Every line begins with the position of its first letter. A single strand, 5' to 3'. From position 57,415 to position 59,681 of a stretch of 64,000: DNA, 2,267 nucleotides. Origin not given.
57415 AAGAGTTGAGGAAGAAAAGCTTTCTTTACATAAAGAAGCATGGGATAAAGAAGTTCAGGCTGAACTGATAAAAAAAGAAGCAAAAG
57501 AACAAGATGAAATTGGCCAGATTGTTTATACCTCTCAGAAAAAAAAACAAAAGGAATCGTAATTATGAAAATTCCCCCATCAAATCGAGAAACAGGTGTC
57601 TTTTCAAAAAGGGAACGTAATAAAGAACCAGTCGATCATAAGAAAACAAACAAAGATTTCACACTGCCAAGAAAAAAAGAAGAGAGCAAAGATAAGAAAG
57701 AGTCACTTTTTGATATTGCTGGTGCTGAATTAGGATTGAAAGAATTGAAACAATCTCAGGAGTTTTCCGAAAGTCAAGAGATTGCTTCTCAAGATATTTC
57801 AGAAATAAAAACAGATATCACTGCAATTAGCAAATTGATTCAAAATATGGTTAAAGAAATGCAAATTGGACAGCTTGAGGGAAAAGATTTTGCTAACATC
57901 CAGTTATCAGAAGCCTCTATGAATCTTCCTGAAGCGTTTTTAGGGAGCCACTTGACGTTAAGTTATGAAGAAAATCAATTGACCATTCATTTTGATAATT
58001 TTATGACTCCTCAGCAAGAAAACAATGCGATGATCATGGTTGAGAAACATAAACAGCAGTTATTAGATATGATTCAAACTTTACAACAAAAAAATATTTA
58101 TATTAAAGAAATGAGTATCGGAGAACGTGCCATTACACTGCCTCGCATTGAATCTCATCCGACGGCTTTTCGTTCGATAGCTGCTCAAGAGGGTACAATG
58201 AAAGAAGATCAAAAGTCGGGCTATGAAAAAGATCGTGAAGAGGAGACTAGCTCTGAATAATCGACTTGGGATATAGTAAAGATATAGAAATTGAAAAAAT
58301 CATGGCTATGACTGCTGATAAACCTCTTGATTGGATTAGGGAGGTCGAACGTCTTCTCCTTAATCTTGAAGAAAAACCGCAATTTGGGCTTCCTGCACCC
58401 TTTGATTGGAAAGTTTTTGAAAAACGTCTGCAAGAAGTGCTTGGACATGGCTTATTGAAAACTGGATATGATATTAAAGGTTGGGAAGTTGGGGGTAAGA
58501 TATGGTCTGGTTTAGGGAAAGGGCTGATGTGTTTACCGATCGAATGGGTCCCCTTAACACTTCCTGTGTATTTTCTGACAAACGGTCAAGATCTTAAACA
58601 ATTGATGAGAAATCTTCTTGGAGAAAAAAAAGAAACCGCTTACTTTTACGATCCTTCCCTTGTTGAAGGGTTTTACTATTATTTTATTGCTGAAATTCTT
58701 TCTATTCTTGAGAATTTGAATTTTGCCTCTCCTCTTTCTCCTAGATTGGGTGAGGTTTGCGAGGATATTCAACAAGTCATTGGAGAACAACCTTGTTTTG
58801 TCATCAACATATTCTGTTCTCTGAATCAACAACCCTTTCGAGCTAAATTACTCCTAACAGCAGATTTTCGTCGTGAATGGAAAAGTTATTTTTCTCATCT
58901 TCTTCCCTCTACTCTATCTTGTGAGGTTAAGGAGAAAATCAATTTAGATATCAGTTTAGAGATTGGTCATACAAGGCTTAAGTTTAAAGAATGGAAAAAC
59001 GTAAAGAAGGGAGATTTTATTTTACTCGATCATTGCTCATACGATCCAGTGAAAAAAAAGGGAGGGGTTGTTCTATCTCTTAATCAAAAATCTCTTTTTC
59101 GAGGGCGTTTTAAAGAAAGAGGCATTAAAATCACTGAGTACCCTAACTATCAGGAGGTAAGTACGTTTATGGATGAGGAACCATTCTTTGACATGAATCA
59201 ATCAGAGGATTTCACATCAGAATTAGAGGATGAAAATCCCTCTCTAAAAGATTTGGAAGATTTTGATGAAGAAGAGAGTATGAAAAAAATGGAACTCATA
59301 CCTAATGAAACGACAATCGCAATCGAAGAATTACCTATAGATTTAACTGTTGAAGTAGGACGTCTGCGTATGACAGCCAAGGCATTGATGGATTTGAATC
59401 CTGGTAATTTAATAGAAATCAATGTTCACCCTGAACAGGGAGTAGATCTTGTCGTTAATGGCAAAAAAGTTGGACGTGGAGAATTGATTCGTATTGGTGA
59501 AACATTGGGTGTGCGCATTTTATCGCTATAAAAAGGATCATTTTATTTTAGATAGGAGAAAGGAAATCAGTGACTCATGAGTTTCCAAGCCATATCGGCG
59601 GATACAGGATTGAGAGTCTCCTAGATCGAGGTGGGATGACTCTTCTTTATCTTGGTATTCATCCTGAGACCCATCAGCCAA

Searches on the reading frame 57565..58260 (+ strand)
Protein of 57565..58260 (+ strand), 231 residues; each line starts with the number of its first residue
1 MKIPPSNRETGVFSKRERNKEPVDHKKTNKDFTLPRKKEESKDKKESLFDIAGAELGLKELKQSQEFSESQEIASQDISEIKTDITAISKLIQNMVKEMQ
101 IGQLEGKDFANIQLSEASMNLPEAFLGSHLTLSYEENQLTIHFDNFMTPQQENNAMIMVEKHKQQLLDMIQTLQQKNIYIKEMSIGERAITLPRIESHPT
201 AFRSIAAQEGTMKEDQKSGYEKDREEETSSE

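Call 72: search_protein_families(library=pfam, proteins=[window:57565-58260:+], max_evalue=0.001)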
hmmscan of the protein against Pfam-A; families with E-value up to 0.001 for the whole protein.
window:57565-58260:+ (231 aa): 1 family
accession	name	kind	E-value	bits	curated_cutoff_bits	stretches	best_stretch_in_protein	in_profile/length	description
PF17458.7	DUF5421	-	4.6e-16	59.4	25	1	39-218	82-258/283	Family of unknown function (DUF5421)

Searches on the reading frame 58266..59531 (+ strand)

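Call 72: search_protein_families(library=pfam, proteins=[window:58266-59531:+], max_evalue=0.001)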
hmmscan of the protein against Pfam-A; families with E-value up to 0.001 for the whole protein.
window:58266-59531:+ (421 aa): 1 family
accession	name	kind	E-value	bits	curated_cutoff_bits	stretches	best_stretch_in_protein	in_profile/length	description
PF01052.25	FliMN_C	-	2.7e-24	85.3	23.8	2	353-420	3-70/73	Type III flagellar switch regulator (C-ring) FliN C-term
